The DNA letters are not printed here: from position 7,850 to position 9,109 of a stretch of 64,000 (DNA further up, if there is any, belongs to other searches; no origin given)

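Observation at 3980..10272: Translationally coupled operon of three SPASM/twitch radical-SAM enzymes, two glycosyltransferases and a deacetylase-like gene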

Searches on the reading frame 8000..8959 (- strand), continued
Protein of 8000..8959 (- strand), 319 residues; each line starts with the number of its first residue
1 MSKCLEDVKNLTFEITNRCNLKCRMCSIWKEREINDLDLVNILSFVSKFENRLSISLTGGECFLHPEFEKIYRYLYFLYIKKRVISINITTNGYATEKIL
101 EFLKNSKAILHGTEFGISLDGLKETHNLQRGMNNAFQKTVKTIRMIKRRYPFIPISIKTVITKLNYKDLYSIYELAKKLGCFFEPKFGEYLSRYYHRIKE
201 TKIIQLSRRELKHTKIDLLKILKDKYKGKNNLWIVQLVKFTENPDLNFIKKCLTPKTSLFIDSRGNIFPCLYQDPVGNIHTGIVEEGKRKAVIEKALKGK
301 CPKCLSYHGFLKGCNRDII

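Call 54: predict_structure(alignment_id=A2)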
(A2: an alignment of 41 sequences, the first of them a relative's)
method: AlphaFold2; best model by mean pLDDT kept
length: 319 residues; sequences in the alignment: 41
mean_pLDDT: 92.5   pTM: 0.90
mean pLDDT of the five models: 92.5, 92.3, 91.7, 89.7, 89.3
residues with pLDDT >= 90: 262; 70-90: 35; 50-70: 20; < 50: 2
segments of 3 or more residues with pLDDT < 50: none
pLDDT, mean of each block of 10 residues (from residue 1): 84 97 93 96 96 96 98 98 97 98 98 97 98 98 98 97 97 97 93 87 92 97 74 87 90 93 96 95 94 94 72 58
secondary structure, 60 per line:
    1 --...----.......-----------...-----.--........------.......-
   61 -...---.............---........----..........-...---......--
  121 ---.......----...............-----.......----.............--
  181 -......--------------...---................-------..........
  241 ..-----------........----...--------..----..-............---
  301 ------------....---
elements in order: E10-16 H39-46 E53-59 H68-80 E84-91 H96-105 E113-118 H124-130 H135-149 E155-161 H166-178 E182-187 H208-223 H231-242 H254-257 E258-261 E266-268 H286-297 H313-316

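Call 57: fold_search(model_id=the predicted structure, library=pdb)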
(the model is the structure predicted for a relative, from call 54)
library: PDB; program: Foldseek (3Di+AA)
matches with E <= 10: 1448; with E <= 0.001: 72
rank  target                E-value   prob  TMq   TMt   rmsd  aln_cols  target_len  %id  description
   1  6efn                  8.7e-14  1.00  0.66  0.56   5.3       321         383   19  Structure of a RiPP maturase, SkfB (released 2018-10-24)
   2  7vob                  1.6e-11  1.00  0.69  0.67   5.0       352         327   14  The crystal structure of a Radical SAM Enzyme BlsE involved in the Biosynthesis of Blasticidin S (released 2022-05-04)
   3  5why_B                2.6e-11  1.00  0.64  0.50   6.7       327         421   19  Structural Insights into Thioether Bond Formation in the Biosynthesis of Sactipeptides (released 2017-07-26)
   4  5wgg_A                3.1e-11  1.00  0.66  0.49   6.3       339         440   18  Structural Insights into Thioether Bond Formation in the Biosynthesis of Sactipeptides (released 2017-07-26)
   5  5why_A                7.2e-11  1.00  0.65  0.51   6.9       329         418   20  Structural Insights into Thioether Bond Formation in the Biosynthesis of Sactipeptides (released 2017-07-26)
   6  4k39_A                2.3e-10  1.00  0.63  0.57   6.3       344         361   21  Native anSMEcpe with bound AdoMet and Cp18Cys peptide (released 2013-05-08)
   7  4k39_B                2.6e-10  1.00  0.64  0.58   6.2       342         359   20  Native anSMEcpe with bound AdoMet and Cp18Cys peptide (released 2013-05-08)
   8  4k36_B                3.3e-10  1.00  0.66  0.59   6.1       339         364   22  His6 tagged anSMEcpe with bound AdoMet (released 2013-05-08)
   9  4k37_A                4.7e-10  1.00  0.65  0.57   6.2       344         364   21  Native anSMEcpe with bound AdoMet (released 2013-05-08)
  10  4k36_A                6.8e-10  1.00  0.65  0.55   6.2       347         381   20  His6 tagged anSMEcpe with bound AdoMet (released 2013-05-08)
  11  5vsl_A                8.1e-10  1.00  0.60  0.71   5.0       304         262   18  Crystal structure of viperin with bound [4Fe-4S] cluster and S-adenosylhomocysteine (SAH) (released 2017-06-14)
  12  4k38_B                8.6e-10  1.00  0.62  0.56   6.4       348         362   20  Native anSMEcpe with bound AdoMet and Kp18Cys peptide (released 2013-05-08)
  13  6q2p_B                9.7e-10  1.00  0.63  0.68   5.7       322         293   17  Crystal structure of mouse viperin bound to cytidine triphosphate and S-adenosylhomocysteine (released 2020-01-22)
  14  6q2p_A                1.4e-09  1.00  0.62  0.67   5.8       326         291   17  Crystal structure of mouse viperin bound to cytidine triphosphate and S-adenosylhomocysteine (released 2020-01-22)
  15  9dfw_B                1.4e-09  1.00  0.62  0.67   7.3       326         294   15  X-ray crystal structure of an engineered Viperin-like enzyme from T. virens with bound CTP and SAM (released 2025-02-12)
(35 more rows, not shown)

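Call 73: search_protein_families(library=padloc, proteins=[window:8000-8959:-], max_evalue=0.001)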
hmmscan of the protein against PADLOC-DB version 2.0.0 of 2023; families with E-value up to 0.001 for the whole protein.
window:8000-8959:- (319 aa): 2 families
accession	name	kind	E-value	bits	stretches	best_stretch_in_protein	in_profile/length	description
PDLC02903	pVip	-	3.6e-16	57.4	1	12-168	3-152/257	Viperins not associated with kinases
PDLC02904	pVip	-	1.7e-13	48.7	1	12-168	6-156/262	Viperins associated with kinases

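Call 89: search_protein_representatives(alignment_id=A2)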
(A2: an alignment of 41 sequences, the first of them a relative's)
Query: 41 sequences, 318 profile positions. Proteins with E-value up to 0.001 (for the whole library): 79663; up to 1e-10: 22275; up to 1e-30: 682. The best 150 are listed.
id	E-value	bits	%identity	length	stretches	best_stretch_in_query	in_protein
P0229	6.4e-128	442.7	-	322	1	1-316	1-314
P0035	1.0e-116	405.9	-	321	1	3-317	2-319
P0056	1.2e-116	405.6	-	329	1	5-316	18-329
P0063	1.4e-116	405.4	-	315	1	1-316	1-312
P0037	1.7e-112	392.0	-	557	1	3-317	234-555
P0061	1.8e-112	392.0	-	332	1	4-317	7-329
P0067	8.0e-111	386.5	-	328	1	1-315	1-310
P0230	5.8e-110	383.7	-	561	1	5-316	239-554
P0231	4.2e-103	361.1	-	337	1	4-316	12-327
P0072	7.7e-100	350.4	-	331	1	3-316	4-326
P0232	1.1e-99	349.9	-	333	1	4-317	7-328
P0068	4.8e-99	347.8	-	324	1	1-317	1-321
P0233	6.3e-99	347.4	-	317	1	4-317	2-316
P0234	1.2e-98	346.6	-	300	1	22-317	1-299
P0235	1.2e-98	346.5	-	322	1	7-316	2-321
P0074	7.6e-84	297.9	-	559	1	7-316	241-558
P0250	2.9e-81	289.4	-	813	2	3-311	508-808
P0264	7.1e-69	248.7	-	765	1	5-313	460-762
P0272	2.1e-64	234.0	-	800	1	6-310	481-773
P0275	6.9e-64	232.3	-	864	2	5-314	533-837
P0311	1.1e-52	195.5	-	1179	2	5-205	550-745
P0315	1.2e-51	192.0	-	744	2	7-302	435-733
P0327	1.2e-49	185.5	-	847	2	5-295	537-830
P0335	1.5e-48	181.9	-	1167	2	8-304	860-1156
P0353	2.3e-46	174.7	-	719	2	8-300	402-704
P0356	3.6e-46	174.1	-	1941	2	6-302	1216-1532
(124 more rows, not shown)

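Call 90: search_protein_families(library=pfam, proteins=[P0250, P0264, P0272, P0275, P0315, P0327, P0335, P0353, P0356, P0311], max_evalue=0.00001)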
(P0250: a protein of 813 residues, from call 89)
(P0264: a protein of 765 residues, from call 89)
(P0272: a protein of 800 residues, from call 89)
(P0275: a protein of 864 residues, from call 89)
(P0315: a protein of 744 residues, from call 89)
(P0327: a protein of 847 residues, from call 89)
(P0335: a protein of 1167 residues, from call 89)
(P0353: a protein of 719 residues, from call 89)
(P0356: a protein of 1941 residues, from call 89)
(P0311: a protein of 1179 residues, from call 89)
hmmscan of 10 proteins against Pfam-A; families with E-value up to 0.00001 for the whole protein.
P0250 (813 aa): 4 families
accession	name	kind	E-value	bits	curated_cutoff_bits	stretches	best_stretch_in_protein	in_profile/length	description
PF04055.27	Radical_SAM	-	1.1e-29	104.2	29.5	2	516-671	2-164/166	Radical SAM superfamily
PF04101.22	Glyco_tran_28_C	-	4.1e-10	40.4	22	1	219-311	16-114/166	Glycosyltransferase family 28 C-terminal domain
PF13186.11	SPASM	-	1e-09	39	21.5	1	746-801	1-66/67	Iron-sulfur cluster-binding domain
PF13353.11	Fer4_12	-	7.6e-08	33.2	22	0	519-582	13-82/137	4Fe-4S single cluster domain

P0264 (765 aa): 4 families
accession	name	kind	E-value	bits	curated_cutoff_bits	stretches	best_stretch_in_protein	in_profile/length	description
PF04055.27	Radical_SAM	-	5.2e-18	66.2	29.5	1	467-622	3-164/166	Radical SAM superfamily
PF04101.22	Glyco_tran_28_C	-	2.8e-14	53.9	22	1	224-337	30-150/166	Glycosyltransferase family 28 C-terminal domain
PF13186.11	SPASM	-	7.2e-09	36.2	21.5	1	697-753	1-66/67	Iron-sulfur cluster-binding domain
PF13353.11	Fer4_12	-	3.6e-07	31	22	1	468-558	12-105/137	4Fe-4S single cluster domain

P0272 (800 aa): 2 families
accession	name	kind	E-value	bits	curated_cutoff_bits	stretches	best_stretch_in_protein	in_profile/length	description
PF04055.27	Radical_SAM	-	1.9e-16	61.1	29.5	1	486-638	2-165/166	Radical SAM superfamily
PF04101.22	Glyco_tran_28_C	-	9.3e-13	49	22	1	206-331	12-146/166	Glycosyltransferase family 28 C-terminal domain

P0275 (864 aa): 4 families
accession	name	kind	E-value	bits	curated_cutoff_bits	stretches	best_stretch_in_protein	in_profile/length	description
PF04055.27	Radical_SAM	-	1.2e-17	65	29.5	1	538-694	1-165/166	Radical SAM superfamily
PF04101.22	Glyco_tran_28_C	-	1.9e-14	54.5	22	1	224-340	26-150/166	Glycosyltransferase family 28 C-terminal domain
PF13353.11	Fer4_12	-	1.3e-07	32.5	22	1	541-629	12-101/137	4Fe-4S single cluster domain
PF13186.11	SPASM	-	3.9e-07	30.7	21.5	1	772-827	1-66/67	Iron-sulfur cluster-binding domain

P0315 (744 aa): 3 families
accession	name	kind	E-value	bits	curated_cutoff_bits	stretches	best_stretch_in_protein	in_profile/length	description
PF04055.27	Radical_SAM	-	1.7e-44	152.4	29.5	2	111-261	5-165/166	Radical SAM superfamily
PF13353.11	Fer4_12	-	4.3e-11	43.7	22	0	110-214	12-120/137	4Fe-4S single cluster domain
PF13186.11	SPASM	-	5e-11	43.2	21.5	1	329-392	1-66/67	Iron-sulfur cluster-binding domain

P0327 (847 aa): 3 families
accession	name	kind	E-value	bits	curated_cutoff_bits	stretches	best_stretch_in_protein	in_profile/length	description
PF04055.27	Radical_SAM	-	9.2e-51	172.7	29.5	2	219-357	3-150/166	Radical SAM superfamily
PF13186.11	SPASM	-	8.7e-17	61.6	21.5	2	439-502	1-66/67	Iron-sulfur cluster-binding domain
PF13353.11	Fer4_12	-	4.9e-12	46.7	22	1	213-319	6-115/137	4Fe-4S single cluster domain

P0335 (1167 aa): 6 families
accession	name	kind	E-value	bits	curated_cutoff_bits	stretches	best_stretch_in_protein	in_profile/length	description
PF04055.27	Radical_SAM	-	6.3e-48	163.5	29.5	2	529-682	3-164/166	Radical SAM superfamily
PF00535.33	Glycos_transf_2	-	1.4e-24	87.4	23.3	1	10-180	1-167/168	Glycosyl transferase family 2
PF13186.11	SPASM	-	1.6e-15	57.6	21.5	2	750-807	1-63/67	Iron-sulfur cluster-binding domain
PF13641.12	Glyco_tranf_2_3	-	1.5e-14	55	27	1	9-222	3-216/230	Glycosyltransferase like family 2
PF13353.11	Fer4_12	-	1.8e-10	41.7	22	0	530-614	12-100/137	4Fe-4S single cluster domain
PF13632.12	Glyco_trans_2_3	-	3.5e-07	30.7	27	1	88-226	1-132/198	Glycosyl transferase family group 2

P0353 (719 aa): 2 families
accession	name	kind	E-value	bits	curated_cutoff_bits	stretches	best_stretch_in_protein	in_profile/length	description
PF04055.27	Radical_SAM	-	1.9e-47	162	29.5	2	405-565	2-166/166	Radical SAM superfamily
PF13186.11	SPASM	-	1.2e-14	54.8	21.5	2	302-357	1-66/67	Iron-sulfur cluster-binding domain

P0356 (1941 aa): 11 families
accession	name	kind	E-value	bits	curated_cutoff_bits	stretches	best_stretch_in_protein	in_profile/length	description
PF13692.12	Glyco_trans_1_4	-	1.3e-29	103.8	27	1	997-1132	2-140/142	Glycosyl transferases group 1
PF04055.27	Radical_SAM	-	2.7e-28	99.7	29.5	2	1225-1381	6-160/166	Radical SAM superfamily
PF00535.33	Glycos_transf_2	-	4.1e-28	98.8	23.3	1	469-637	2-162/168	Glycosyl transferase family 2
PF00534.26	Glycos_transf_1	-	2.7e-18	66.6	26.4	1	991-1146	10-170/172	Glycosyl transferases group 1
PF13186.11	SPASM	-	7.5e-18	65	21.5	2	1846-1910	1-66/67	Iron-sulfur cluster-binding domain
PF13632.12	Glyco_trans_2_3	-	8.7e-17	62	27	1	14-166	1-143/198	Glycosyl transferase family group 2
PF13641.12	Glyco_tranf_2_3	-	5e-15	56.6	27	1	467-685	3-216/230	Glycosyltransferase like family 2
PF13506.12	Glyco_transf_21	-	5.2e-13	49.3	21.7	1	537-681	22-155/174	Glycosyl transferase family 21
PF13524.12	Glyco_trans_1_2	-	3.5e-09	37.2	25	1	1024-1162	8-142/144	Glycosyl transferase-like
PF10111.15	Glyco_tranf_2_2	-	7.5e-08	32.6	27.3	0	491-685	23-221/276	Glycosyltransferase like family 2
PF13439.12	Glyco_transf_4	-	1.5e-07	32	28.5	1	802-984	3-168/170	Glycosyltransferase Family 4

P0311 (1179 aa): 6 families
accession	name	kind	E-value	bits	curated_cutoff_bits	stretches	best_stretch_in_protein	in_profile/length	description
PF04055.27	Radical_SAM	-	3.7e-52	177.3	29.5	2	557-709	3-165/166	Radical SAM superfamily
PF00535.33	Glycos_transf_2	-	8e-26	91.4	23.3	1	14-182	1-165/168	Glycosyl transferase family 2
PF13186.11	SPASM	-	2.4e-16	60.2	21.5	2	776-837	1-67/67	Iron-sulfur cluster-binding domain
PF13353.11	Fer4_12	-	7.4e-13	49.4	22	1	558-666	12-124/137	4Fe-4S single cluster domain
PF13641.12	Glyco_tranf_2_3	-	5.8e-12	46.5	27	1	13-226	3-216/230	Glycosyltransferase like family 2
PF13632.12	Glyco_trans_2_3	-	4.3e-06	27.1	27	0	159-227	62-129/198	Glycosyl transferase family group 2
